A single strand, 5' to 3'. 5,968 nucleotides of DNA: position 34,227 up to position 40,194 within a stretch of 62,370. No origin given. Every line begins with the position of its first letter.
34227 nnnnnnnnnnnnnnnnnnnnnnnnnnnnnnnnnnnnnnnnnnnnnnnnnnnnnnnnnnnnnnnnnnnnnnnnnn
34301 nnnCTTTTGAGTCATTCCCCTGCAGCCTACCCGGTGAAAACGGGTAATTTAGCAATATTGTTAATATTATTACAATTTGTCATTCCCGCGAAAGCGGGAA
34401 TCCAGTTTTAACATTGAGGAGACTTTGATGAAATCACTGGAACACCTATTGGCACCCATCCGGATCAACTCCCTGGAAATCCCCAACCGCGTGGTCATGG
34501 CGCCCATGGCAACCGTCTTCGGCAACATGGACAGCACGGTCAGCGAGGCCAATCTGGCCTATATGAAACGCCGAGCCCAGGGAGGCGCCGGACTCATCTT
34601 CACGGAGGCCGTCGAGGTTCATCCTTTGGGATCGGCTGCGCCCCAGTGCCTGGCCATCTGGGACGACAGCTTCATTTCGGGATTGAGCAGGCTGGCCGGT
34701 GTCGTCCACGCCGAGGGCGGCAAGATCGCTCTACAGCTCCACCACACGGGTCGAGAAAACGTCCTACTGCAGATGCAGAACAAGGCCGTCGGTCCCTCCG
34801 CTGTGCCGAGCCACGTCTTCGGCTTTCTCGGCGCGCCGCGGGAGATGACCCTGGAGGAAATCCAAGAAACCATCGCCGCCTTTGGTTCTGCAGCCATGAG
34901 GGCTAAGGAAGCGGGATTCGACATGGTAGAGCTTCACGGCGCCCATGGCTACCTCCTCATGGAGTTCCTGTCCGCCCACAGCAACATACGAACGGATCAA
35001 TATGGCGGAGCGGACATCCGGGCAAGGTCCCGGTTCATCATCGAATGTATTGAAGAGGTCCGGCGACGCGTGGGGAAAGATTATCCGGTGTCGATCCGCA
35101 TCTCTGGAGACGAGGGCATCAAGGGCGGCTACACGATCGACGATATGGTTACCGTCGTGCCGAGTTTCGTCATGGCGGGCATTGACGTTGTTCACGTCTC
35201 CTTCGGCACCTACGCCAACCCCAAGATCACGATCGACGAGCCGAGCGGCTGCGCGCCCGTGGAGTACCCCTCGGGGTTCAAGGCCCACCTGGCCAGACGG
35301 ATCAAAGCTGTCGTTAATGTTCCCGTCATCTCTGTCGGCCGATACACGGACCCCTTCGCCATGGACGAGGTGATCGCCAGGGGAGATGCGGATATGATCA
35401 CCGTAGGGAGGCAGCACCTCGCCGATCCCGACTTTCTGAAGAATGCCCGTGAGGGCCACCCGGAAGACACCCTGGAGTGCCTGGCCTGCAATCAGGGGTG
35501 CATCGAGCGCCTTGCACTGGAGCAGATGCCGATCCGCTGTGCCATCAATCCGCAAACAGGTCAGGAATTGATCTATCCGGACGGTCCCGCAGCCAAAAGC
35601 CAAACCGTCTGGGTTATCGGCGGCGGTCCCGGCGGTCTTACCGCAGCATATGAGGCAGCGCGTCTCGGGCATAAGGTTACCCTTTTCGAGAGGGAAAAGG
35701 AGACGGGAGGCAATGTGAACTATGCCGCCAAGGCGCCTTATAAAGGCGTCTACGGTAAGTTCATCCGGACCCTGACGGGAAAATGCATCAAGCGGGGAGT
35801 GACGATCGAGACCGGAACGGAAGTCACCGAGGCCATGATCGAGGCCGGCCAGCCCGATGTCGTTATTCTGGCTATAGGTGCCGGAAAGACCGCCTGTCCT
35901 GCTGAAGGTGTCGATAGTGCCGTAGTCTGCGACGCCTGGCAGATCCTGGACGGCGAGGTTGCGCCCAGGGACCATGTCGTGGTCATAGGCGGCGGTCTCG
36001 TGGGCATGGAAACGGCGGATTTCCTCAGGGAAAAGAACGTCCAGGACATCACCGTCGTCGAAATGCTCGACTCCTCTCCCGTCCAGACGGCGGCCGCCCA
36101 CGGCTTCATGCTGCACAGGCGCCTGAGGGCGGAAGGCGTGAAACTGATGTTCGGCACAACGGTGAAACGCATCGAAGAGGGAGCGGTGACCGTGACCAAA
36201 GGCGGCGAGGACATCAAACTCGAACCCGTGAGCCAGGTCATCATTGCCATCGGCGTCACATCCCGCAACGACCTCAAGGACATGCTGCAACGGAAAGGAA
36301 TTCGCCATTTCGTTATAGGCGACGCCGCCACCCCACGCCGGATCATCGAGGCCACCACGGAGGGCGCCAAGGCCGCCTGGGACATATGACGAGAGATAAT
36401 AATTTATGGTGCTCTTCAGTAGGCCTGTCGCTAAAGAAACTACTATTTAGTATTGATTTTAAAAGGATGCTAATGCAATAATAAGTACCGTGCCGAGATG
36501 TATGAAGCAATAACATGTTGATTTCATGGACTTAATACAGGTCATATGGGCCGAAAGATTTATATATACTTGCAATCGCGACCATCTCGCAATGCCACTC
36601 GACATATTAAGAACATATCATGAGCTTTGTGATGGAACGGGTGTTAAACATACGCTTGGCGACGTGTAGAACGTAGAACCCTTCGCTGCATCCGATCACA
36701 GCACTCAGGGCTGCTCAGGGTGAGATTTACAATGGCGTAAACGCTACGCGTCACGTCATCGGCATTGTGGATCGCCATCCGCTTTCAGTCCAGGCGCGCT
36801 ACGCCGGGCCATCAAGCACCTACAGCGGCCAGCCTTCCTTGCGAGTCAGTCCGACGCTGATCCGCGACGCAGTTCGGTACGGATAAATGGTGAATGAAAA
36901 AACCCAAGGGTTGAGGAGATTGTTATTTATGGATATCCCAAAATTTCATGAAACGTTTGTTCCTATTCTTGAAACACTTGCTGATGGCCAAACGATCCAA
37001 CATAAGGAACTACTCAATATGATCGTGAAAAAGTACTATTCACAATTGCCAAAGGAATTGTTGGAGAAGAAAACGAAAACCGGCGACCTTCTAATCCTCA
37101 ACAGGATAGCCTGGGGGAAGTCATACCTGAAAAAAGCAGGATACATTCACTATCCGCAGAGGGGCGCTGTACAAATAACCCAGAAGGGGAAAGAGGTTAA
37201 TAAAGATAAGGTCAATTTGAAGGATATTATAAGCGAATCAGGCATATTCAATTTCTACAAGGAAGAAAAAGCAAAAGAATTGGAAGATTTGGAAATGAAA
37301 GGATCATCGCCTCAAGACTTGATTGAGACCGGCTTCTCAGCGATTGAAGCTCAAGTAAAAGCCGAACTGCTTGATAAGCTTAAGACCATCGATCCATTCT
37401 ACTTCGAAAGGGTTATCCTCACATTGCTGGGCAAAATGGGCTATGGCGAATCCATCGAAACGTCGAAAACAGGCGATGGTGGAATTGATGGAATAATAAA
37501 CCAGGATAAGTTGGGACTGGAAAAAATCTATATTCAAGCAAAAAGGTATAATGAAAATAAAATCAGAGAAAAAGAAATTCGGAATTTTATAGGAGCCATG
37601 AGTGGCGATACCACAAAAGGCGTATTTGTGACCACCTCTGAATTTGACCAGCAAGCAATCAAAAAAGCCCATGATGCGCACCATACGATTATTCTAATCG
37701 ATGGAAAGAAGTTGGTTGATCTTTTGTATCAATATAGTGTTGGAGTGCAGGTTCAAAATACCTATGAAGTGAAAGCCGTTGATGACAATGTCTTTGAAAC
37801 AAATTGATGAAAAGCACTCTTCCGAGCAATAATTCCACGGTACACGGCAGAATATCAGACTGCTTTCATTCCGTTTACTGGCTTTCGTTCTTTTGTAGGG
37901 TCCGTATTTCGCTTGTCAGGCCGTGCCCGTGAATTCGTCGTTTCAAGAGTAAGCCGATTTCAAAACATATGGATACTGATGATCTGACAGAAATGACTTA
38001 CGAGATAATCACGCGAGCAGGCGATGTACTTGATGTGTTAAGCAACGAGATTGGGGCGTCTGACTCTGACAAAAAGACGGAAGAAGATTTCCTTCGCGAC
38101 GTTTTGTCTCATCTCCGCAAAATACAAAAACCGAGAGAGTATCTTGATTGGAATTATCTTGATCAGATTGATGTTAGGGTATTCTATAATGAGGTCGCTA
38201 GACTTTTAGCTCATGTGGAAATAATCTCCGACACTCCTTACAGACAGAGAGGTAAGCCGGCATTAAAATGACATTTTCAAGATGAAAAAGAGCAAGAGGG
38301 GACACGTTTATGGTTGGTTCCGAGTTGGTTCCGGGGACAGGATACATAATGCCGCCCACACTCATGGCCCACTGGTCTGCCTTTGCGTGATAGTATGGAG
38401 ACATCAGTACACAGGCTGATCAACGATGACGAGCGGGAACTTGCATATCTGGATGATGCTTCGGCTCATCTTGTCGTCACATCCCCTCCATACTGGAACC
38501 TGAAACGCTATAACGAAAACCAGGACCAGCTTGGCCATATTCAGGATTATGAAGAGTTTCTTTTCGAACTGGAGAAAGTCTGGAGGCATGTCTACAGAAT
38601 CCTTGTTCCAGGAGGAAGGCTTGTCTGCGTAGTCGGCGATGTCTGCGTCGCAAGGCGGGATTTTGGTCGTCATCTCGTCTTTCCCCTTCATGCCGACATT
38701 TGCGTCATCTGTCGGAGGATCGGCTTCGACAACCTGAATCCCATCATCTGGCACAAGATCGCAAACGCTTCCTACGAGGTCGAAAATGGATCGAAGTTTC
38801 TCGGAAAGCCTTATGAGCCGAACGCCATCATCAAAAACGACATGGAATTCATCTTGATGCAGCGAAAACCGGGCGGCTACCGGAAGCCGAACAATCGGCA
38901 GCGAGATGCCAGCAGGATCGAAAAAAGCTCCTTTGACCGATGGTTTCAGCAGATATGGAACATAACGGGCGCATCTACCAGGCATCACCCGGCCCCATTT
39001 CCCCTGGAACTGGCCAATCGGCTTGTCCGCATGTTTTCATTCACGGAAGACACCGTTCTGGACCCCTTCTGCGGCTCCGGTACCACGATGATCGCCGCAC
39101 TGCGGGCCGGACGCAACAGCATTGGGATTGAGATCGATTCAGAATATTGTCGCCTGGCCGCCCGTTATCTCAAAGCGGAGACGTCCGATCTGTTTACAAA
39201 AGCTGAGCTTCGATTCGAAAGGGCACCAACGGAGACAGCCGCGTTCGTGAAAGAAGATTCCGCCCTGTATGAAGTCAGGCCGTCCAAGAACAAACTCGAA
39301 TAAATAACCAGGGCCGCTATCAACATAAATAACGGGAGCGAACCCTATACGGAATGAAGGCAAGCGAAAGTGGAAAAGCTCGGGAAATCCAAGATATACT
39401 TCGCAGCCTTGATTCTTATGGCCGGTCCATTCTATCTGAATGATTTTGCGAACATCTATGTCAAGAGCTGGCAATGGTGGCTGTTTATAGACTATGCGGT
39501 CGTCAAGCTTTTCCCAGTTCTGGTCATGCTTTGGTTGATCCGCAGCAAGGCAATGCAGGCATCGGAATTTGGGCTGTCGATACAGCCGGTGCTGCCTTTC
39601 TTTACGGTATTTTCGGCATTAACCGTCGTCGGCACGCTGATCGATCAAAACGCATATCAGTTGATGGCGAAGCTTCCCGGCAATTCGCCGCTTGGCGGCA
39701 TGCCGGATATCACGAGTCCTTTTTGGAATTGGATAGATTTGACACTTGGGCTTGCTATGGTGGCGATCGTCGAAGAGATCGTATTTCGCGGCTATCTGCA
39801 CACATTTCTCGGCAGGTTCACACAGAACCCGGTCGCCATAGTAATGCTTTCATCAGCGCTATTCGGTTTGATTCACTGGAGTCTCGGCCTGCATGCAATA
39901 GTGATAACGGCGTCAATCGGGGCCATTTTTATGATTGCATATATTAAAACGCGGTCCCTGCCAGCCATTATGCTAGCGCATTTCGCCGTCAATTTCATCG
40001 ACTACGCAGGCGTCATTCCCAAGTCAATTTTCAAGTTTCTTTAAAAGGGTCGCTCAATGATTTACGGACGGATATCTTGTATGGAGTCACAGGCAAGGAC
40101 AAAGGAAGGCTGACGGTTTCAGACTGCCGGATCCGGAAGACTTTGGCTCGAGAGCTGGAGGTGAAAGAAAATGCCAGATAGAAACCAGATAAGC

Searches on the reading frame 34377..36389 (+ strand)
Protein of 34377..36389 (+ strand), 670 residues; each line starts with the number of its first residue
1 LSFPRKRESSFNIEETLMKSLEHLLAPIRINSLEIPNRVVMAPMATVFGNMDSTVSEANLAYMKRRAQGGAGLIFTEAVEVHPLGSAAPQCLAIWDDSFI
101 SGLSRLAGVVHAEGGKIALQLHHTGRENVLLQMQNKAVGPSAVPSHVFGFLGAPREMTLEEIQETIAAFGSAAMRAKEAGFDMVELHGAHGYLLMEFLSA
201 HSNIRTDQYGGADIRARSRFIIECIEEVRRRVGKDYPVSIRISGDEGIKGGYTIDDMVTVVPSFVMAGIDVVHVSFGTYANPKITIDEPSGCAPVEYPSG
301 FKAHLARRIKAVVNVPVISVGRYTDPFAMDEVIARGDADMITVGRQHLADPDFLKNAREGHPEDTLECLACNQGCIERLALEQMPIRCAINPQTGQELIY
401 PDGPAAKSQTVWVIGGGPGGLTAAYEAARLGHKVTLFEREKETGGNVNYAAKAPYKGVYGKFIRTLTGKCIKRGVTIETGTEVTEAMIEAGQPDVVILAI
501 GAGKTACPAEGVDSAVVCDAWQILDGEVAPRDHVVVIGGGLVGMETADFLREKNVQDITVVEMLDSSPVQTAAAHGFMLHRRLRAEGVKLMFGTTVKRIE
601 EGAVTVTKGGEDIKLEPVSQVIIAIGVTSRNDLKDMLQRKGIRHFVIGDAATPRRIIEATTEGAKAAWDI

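Call 43: search_protein_families(library=pfam, proteins=[window:34377-36389:+], max_evalue=0.00001)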
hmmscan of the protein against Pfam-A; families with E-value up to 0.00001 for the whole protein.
window:34377-36389:+ (670 aa): 12 families
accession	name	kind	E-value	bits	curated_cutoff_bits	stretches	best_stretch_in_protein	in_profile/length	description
PF00724.26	Oxidored_FMN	-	2.1e-78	264.4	27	1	24-362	2-340/342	NADH:flavin oxidoreductase / NADH oxidase family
PF07992.20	Pyr_redox_2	-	1.3e-26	94.1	26.1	1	411-634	3-244/291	Pyridine nucleotide-disulphide oxidoreductase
PF01266.30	DAO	-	8.3e-18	65.5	27.9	1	411-450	2-42/353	FAD dependent oxidoreductase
PF00070.33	Pyr_redox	-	3.9e-17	63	22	1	533-605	1-72/82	Pyridine nucleotide-disulphide oxidoreductase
PF13450.12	NAD_binding_8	-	5.6e-14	52.6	21.9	1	413-449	1-37/68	NAD(P)-binding Rossmann-like domain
PF00890.30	FAD_binding_2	-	3.5e-12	46.7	20.4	1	411-450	2-41/414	FAD binding domain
PF12831.13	FAD_oxidored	-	2e-09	37.7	27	1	411-465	2-59/416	FAD dependent oxidoreductase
PF03486.20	HI0933_like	-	3.4e-09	37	50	0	410-447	2-39/244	HI0933-like protein Rossmann domain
PF01134.28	GIDA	-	1.9e-08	34.3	22.1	1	411-472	2-65/391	Glucose inhibited division protein A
PF13738.12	Pyr_redox_3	-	6.6e-08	32.6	30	0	407-446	163-202/305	Pyridine nucleotide-disulphide oxidoreductase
PF01262.27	AlaDh_PNT_C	-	1.9e-07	31.2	23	0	394-450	14-70/214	Alanine dehydrogenase/PNT, C-terminal domain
PF01494.25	FAD_binding_3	-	5.4e-07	29.6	22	0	410-443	3-36/349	FAD binding domain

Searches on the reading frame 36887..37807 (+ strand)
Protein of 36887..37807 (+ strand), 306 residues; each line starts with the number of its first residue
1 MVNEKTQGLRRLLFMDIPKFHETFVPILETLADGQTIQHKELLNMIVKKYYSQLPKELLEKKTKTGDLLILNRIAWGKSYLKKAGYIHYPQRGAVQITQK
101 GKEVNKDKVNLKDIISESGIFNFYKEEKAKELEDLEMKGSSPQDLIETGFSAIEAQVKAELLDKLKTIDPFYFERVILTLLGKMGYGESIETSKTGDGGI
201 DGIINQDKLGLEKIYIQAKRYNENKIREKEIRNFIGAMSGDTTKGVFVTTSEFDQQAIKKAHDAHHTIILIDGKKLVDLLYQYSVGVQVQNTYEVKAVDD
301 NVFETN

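Call 42: search_protein_families(library=pfam, proteins=[window:36887-37807:+], max_evalue=0.00001)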
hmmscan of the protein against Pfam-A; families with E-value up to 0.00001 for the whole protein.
window:36887-37807:+ (306 aa): 4 families
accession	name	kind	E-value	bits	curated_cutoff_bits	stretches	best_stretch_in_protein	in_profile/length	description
PF04471.18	Mrr_cat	-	2.1e-34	118.5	21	1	165-280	1-115/115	Restriction endonuclease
PF14338.12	Mrr_N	-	1.2e-19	70.7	29.5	1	20-105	1-85/87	Mrr N-terminal domain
PF22722.2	NA-iREase1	-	2.3e-08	34.4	27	1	178-278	6-106/106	NACHT-associated inactive Restriction Endonuclease 1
PF13156.12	Mrr_cat_2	-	2.4e-08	34.3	22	1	191-283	23-117/127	Restriction endonuclease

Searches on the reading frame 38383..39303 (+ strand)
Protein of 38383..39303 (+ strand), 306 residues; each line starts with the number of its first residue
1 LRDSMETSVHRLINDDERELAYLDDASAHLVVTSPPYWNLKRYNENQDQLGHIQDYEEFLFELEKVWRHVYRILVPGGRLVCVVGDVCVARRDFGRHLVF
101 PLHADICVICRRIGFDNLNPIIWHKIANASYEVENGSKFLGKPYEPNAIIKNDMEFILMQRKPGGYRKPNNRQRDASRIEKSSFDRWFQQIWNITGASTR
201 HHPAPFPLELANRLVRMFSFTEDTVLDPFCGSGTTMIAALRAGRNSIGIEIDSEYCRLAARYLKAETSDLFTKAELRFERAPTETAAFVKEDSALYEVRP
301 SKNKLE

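Call 42: search_protein_families(library=pfam, proteins=[window:38383-39303:+], max_evalue=0.00001)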
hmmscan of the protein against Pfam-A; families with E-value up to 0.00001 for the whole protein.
window:38383-39303:+ (306 aa): 2 families
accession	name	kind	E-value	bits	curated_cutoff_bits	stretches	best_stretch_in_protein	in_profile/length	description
PF01555.25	N6_N4_Mtase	-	2.8e-45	155.4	26.7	1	29-260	2-220/221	DNA methylase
PF01170.24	UPF0020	-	1.9e-07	31.5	22.3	0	200-257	6-64/197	RMKL-like, methyltransferase domain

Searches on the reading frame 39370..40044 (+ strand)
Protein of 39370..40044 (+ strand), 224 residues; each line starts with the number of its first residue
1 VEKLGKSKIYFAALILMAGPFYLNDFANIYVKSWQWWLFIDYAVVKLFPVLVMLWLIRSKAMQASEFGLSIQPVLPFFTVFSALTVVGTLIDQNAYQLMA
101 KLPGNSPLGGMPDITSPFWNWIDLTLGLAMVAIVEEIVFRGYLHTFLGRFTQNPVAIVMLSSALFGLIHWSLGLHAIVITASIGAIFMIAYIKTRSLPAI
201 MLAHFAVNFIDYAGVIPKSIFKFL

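Call 42: search_protein_families(library=pfam, proteins=[window:39370-40044:+], max_evalue=0.00001)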
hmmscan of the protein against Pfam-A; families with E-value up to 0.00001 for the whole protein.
window:39370-40044:+ (224 aa): 1 family
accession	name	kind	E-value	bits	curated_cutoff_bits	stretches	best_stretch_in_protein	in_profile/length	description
PF02517.21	Rce1-like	-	1.3e-18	67.4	22.4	1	118-210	2-93/93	Type II CAAX prenyl endopeptidase Rce1-like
